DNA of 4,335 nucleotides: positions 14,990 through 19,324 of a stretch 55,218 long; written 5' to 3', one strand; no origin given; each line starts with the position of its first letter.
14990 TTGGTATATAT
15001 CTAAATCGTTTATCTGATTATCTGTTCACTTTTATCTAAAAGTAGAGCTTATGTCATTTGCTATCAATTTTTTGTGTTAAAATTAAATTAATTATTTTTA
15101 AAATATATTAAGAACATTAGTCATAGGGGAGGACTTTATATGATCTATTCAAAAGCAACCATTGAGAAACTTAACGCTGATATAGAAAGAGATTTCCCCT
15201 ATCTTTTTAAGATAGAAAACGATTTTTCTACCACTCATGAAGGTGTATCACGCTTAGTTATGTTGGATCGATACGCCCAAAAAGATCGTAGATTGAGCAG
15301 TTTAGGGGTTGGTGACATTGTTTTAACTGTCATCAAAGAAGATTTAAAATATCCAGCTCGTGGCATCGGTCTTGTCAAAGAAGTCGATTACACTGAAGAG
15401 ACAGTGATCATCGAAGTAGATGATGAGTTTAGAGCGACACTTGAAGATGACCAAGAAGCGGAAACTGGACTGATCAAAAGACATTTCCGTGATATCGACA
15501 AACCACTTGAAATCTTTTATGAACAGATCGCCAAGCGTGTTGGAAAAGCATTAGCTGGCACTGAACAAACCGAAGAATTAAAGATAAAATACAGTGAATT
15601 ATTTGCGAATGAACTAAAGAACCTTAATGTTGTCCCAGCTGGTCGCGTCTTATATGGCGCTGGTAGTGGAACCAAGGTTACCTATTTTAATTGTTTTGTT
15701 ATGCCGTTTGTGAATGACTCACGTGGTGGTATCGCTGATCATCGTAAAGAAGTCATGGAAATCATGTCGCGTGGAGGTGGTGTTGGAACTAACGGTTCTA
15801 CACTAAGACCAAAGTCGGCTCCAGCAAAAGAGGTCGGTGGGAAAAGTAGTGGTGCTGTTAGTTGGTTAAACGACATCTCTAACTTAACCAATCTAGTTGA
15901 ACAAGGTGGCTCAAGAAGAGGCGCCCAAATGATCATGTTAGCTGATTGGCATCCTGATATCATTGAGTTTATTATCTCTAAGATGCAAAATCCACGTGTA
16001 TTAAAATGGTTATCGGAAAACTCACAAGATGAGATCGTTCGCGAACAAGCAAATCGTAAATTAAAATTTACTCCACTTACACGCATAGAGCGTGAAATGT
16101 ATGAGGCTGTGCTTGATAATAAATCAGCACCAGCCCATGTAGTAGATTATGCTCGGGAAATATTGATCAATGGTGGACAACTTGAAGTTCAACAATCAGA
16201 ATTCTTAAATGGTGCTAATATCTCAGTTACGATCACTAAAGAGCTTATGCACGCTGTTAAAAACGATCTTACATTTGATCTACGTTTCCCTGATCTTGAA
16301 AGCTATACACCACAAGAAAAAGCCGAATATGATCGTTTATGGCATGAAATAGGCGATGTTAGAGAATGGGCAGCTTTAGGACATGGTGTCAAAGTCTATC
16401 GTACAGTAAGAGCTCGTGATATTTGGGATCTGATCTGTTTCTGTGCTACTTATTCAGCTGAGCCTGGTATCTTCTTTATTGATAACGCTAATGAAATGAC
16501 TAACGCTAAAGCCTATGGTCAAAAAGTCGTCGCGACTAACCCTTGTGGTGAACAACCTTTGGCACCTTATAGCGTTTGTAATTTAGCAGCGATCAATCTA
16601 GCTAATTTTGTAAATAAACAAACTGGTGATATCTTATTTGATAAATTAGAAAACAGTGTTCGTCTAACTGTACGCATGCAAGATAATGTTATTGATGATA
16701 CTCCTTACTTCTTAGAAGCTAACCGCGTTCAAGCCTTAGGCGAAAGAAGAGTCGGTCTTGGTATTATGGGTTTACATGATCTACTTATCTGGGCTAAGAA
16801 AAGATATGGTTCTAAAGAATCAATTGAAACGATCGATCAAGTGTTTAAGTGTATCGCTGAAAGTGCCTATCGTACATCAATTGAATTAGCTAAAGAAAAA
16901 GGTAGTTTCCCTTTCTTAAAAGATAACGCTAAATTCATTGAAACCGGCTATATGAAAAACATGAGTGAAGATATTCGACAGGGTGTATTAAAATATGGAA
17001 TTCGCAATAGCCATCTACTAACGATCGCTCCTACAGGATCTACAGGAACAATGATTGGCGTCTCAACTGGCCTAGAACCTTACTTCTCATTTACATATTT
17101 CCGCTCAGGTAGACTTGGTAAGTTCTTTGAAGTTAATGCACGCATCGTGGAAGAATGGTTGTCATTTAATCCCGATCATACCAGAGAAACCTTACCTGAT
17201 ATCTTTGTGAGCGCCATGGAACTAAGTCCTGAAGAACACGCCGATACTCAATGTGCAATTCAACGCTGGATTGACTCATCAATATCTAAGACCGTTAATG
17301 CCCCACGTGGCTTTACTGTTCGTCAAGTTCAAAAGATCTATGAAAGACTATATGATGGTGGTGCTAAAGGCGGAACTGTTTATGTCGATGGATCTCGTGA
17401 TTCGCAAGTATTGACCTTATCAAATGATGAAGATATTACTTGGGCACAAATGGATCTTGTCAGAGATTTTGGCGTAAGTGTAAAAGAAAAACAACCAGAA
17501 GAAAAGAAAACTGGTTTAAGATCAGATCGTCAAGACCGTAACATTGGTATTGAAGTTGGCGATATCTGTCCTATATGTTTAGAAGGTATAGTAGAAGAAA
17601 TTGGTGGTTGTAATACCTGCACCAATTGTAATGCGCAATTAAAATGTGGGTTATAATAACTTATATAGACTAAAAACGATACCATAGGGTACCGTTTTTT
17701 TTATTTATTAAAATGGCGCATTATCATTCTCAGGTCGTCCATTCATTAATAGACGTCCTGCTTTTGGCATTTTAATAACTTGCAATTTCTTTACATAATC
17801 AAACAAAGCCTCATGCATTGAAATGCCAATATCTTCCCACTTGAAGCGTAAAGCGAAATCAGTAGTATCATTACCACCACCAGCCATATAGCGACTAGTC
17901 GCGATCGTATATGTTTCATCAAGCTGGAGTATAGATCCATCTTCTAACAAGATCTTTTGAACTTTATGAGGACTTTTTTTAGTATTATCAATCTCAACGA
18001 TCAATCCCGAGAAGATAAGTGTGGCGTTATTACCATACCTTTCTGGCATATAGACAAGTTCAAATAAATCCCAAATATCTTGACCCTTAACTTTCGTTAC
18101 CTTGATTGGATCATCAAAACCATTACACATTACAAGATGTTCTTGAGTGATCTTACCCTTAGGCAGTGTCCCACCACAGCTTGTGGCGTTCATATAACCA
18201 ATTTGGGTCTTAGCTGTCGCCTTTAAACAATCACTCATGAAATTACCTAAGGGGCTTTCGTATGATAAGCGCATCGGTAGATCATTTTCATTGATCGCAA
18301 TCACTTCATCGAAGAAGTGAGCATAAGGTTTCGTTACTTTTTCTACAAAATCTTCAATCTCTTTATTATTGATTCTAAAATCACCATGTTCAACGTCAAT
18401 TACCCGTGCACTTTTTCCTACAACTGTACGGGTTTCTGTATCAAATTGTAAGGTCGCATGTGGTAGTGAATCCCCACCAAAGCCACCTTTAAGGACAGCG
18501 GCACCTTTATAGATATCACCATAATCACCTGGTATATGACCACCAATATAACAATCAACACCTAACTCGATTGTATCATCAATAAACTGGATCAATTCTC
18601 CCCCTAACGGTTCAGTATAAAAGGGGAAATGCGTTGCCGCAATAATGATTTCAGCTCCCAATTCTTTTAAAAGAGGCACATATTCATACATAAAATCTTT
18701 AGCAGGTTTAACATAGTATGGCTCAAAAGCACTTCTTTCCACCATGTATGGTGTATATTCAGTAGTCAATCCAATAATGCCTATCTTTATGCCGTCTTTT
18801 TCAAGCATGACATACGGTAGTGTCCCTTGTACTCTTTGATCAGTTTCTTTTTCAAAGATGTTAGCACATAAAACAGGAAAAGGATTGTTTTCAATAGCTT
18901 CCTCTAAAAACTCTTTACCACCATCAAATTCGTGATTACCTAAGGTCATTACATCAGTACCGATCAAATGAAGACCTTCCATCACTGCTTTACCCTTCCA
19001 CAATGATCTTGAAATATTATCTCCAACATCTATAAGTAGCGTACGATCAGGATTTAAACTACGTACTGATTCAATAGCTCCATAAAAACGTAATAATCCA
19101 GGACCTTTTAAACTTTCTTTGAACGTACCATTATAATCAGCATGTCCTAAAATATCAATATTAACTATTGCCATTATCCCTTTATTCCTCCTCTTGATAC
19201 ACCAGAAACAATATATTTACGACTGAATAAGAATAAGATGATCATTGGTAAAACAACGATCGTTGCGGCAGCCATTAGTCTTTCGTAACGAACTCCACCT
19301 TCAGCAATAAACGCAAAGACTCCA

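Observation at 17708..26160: ABC importer operon carrying three cytoplasmic phosphoesterases: candidate import-and-dismantle system for oligonucleotides or another phosphodiester nutrient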

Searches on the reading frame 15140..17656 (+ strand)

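Call 76: search_protein_families(library=pfam, proteins=[window:15140-17656:+], max_evalue=0.00001)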
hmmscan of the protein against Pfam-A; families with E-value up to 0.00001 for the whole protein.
window:15140-17656:+ (838 aa): 2 families
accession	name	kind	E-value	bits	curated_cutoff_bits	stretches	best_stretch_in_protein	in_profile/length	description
PF02867.20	Ribonuc_red_lgC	-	1.2e-106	357.9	23.9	1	184-748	2-523/523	Ribonucleotide reductase, barrel domain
PF00317.26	Ribonuc_red_lgN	-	1.3e-06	28.8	28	0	117-177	18-75/77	Ribonucleotide reductase, all-alpha domain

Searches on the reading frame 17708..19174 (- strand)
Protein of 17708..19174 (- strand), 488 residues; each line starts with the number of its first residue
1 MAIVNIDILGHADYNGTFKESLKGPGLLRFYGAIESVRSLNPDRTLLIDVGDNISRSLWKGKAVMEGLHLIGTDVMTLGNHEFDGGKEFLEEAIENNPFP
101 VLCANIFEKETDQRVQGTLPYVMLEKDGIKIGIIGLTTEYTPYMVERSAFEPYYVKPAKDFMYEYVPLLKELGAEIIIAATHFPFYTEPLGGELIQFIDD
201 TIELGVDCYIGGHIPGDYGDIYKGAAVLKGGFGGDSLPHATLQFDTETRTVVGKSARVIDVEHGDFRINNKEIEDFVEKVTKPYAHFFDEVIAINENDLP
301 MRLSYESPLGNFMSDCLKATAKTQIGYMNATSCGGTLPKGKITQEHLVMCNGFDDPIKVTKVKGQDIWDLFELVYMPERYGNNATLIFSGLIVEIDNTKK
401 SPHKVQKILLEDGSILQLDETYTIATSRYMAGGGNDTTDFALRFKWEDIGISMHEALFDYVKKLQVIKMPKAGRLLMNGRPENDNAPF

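Call 3: search_protein_families(library=pfam, proteins=[window:17708-19174:-], max_evalue=0.01)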
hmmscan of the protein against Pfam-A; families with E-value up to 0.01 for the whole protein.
window:17708-19174:- (488 aa): 3 families
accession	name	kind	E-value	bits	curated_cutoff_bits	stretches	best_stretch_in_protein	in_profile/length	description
PF02872.23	5_nucleotid_C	-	1.4e-25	90.7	23.6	1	304-436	19-152/158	5'-nucleotidase, C-terminal domain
PF00149.33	Metallophos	-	7.7e-07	30.2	21.5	1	42-215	29-189/191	Calcineurin-like phosphoesterase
PF13277.11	YmdB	-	0.0038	17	27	0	48-139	32-116/253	YmdB-like protein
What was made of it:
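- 17708..19174 (-): Cytoplasmic member of the 5'-nucleotidase/UshA/CpdB superfamily (488 aa) with a non-canonical active site. Pfam Metallophos + 5_nucleotid_C (call 3).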

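Call 4: search_protein_families(library=ncbifam, proteins=[window:17708-19174:-], max_evalue=0.01)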
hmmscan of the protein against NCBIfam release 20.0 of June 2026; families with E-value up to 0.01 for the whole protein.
window:17708-19174:- (488 aa): 14 families
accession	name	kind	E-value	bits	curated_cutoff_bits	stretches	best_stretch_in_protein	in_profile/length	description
NF006934.0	PRK09419.1-1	subfamily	7.1e-53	179.6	1646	1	4-466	629-1092/1174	multifunctional 2',3'-cyclic-nucleotide 2'-phosphodiesterase/3'-nucleotidase/5'-nucleotidase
NF007109.1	PRK09558.1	equivalog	6e-36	124.3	600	2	62-188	100-225/550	bifunctional UDP-sugar hydrolase/5'-nucleotidase UshA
TIGR04486.1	thiosulf_SoxB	equivalog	1e-24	86.8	550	1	32-427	122-517/556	thiosulfohydrolase SoxB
NF006936.0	PRK09419.1-3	equivalog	3.2e-22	78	2542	1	34-465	741-1181/1212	multifunctional 2',3'-cyclic-nucleotide 2'-phosphodiesterase/3'-nucleotidase/5'-nucleotidase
NF006937.0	PRK09419.1-4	equivalog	4.5e-21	74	2554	3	61-226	101-275/1411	multifunctional 2',3'-cyclic-nucleotide 2'-phosphodiesterase/3'-nucleotidase/5'-nucleotidase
NF006935.0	PRK09419.1-2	equivalog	3.8e-15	54.6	2801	2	304-444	994-1142/1445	multifunctional 2',3'-cyclic-nucleotide 2'-phosphodiesterase/3'-nucleotidase/5'-nucleotidase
NF006938.0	PRK09420.1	equivalog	2.4e-14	52.7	486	1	63-187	100-231/648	bifunctional 2',3'-cyclic-nucleotide 2'-phosphodiesterase/3'-nucleotidase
TIGR01390.1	CycNucDiestase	equivalog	4.8e-13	48.5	883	1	63-189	78-211/626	2',3'-cyclic-nucleotide 2'-phosphodiesterase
NF040549.1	Nt5e_LPXTG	exception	1.2e-12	47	1050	1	6-110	99-205/731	cell surface ecto-5'-nucleotidase Nt5e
NF047875.1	5nuc_LPXTG_Strp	exception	4.7e-12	45.2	1050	1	101-439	167-528/684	surface-anchored 5'-nucleotidase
TIGR01530.1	nadN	equivalog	3.9e-11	42.2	436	1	53-138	59-148/550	NAD nucleotidase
NF041198.1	UshA_like_PCGU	equivalog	7.4e-11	41.3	275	1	57-181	90-210/519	UshA-like (seleno)protein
NF008871.0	PRK11907.1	equivalog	1.2e-09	36.9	1266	1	65-183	194-319/814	bifunctional 2',3'-cyclic-nucleotide 2'-phosphodiesterase/3'-nucleotidase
NF006933.0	PRK09418.1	equivalog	4.7e-08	31.6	1419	1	69-238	127-310/780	bifunctional 2',3'-cyclic-nucleotide 2'-phosphodiesterase/3'-nucleotidase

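Call 11: search_solved_structures(query=window:17708-19174:-, max_evalue=0.001)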
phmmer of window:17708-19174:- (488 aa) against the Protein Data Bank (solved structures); distinct sequences matched with E-value up to 0.001: 37.
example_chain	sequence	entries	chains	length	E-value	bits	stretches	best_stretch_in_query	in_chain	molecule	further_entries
3ivd_A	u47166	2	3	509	2.5e-23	85.9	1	55-463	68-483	Nucleotidase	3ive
2z1a_A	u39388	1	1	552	4.4e-20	75.2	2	304-484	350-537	5'-nucleotidase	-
7qga_A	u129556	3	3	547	9.6e-19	70.8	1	26-212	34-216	5'-nucleotidase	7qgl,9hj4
6xue_A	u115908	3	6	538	1e-18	70.7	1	26-212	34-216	5'-nucleotidase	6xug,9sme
7qgo_A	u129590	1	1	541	1e-18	70.7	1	26-212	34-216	5'-nucleotidase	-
9hd5_A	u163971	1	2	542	1e-18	70.7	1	26-212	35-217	5'-nucleotidase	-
9hjg_A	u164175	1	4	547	1.1e-18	70.6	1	26-212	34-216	5'-nucleotidase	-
6xuq_A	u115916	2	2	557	1.1e-18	70.5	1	26-212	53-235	5'-nucleotidase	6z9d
7qgm_A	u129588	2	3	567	1.2e-18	70.4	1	26-212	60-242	5'-nucleotidase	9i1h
9v6d_A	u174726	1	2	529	1.9e-18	69.8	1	26-212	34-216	5'-nucleotidase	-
6vc9_A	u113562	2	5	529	1.9e-18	69.8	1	26-212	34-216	5'-nucleotidase, ecto (CD73), isoform CRA_a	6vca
4h1s_A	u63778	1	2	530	1.9e-18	69.8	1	26-212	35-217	5'-nucleotidase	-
9p1m_A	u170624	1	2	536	1.9e-18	69.8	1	26-212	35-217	5'-nucleotidase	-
9r0d_A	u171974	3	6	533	2.4e-18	69.5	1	26-212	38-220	5'-nucleotidase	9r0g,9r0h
6hxw_A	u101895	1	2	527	2.5e-18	69.4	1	26-212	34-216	5'-nucleotidase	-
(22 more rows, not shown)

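Call 39: search_solved_structures(query=window:17708-19174:-, max_evalue=1e-17, show_alignments=3)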
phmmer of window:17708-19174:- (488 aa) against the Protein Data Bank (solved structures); distinct sequences matched with E-value up to 1e-17: 25.
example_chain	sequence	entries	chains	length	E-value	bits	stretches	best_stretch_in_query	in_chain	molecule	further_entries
3ivd_A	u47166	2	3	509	2.5e-23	85.9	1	55-463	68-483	Nucleotidase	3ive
2z1a_A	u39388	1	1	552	4.4e-20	75.2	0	304-484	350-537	5'-nucleotidase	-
7qga_A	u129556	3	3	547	9.6e-19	70.8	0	26-212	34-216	5'-nucleotidase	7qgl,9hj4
6xue_A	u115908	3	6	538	1e-18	70.7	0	26-212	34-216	5'-nucleotidase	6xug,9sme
7qgo_A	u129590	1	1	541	1e-18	70.7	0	26-212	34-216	5'-nucleotidase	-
9hd5_A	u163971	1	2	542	1e-18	70.7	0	26-212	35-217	5'-nucleotidase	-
9hjg_A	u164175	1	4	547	1.1e-18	70.6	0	26-212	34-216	5'-nucleotidase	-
6xuq_A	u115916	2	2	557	1.1e-18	70.5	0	26-212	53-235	5'-nucleotidase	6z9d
7qgm_A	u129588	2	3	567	1.2e-18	70.4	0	26-212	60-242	5'-nucleotidase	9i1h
9v6d_A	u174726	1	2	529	1.9e-18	69.8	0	26-212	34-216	5'-nucleotidase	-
6vc9_A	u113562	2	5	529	1.9e-18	69.8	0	26-212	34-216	5'-nucleotidase, ecto (CD73), isoform CRA_a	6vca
4h1s_A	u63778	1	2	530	1.9e-18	69.8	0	26-212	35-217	5'-nucleotidase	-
9p1m_A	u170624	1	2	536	1.9e-18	69.8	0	26-212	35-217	5'-nucleotidase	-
9r0d_A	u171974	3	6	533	2.4e-18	69.5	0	26-212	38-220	5'-nucleotidase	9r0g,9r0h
6hxw_A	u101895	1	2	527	2.5e-18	69.4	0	26-212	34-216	5'-nucleotidase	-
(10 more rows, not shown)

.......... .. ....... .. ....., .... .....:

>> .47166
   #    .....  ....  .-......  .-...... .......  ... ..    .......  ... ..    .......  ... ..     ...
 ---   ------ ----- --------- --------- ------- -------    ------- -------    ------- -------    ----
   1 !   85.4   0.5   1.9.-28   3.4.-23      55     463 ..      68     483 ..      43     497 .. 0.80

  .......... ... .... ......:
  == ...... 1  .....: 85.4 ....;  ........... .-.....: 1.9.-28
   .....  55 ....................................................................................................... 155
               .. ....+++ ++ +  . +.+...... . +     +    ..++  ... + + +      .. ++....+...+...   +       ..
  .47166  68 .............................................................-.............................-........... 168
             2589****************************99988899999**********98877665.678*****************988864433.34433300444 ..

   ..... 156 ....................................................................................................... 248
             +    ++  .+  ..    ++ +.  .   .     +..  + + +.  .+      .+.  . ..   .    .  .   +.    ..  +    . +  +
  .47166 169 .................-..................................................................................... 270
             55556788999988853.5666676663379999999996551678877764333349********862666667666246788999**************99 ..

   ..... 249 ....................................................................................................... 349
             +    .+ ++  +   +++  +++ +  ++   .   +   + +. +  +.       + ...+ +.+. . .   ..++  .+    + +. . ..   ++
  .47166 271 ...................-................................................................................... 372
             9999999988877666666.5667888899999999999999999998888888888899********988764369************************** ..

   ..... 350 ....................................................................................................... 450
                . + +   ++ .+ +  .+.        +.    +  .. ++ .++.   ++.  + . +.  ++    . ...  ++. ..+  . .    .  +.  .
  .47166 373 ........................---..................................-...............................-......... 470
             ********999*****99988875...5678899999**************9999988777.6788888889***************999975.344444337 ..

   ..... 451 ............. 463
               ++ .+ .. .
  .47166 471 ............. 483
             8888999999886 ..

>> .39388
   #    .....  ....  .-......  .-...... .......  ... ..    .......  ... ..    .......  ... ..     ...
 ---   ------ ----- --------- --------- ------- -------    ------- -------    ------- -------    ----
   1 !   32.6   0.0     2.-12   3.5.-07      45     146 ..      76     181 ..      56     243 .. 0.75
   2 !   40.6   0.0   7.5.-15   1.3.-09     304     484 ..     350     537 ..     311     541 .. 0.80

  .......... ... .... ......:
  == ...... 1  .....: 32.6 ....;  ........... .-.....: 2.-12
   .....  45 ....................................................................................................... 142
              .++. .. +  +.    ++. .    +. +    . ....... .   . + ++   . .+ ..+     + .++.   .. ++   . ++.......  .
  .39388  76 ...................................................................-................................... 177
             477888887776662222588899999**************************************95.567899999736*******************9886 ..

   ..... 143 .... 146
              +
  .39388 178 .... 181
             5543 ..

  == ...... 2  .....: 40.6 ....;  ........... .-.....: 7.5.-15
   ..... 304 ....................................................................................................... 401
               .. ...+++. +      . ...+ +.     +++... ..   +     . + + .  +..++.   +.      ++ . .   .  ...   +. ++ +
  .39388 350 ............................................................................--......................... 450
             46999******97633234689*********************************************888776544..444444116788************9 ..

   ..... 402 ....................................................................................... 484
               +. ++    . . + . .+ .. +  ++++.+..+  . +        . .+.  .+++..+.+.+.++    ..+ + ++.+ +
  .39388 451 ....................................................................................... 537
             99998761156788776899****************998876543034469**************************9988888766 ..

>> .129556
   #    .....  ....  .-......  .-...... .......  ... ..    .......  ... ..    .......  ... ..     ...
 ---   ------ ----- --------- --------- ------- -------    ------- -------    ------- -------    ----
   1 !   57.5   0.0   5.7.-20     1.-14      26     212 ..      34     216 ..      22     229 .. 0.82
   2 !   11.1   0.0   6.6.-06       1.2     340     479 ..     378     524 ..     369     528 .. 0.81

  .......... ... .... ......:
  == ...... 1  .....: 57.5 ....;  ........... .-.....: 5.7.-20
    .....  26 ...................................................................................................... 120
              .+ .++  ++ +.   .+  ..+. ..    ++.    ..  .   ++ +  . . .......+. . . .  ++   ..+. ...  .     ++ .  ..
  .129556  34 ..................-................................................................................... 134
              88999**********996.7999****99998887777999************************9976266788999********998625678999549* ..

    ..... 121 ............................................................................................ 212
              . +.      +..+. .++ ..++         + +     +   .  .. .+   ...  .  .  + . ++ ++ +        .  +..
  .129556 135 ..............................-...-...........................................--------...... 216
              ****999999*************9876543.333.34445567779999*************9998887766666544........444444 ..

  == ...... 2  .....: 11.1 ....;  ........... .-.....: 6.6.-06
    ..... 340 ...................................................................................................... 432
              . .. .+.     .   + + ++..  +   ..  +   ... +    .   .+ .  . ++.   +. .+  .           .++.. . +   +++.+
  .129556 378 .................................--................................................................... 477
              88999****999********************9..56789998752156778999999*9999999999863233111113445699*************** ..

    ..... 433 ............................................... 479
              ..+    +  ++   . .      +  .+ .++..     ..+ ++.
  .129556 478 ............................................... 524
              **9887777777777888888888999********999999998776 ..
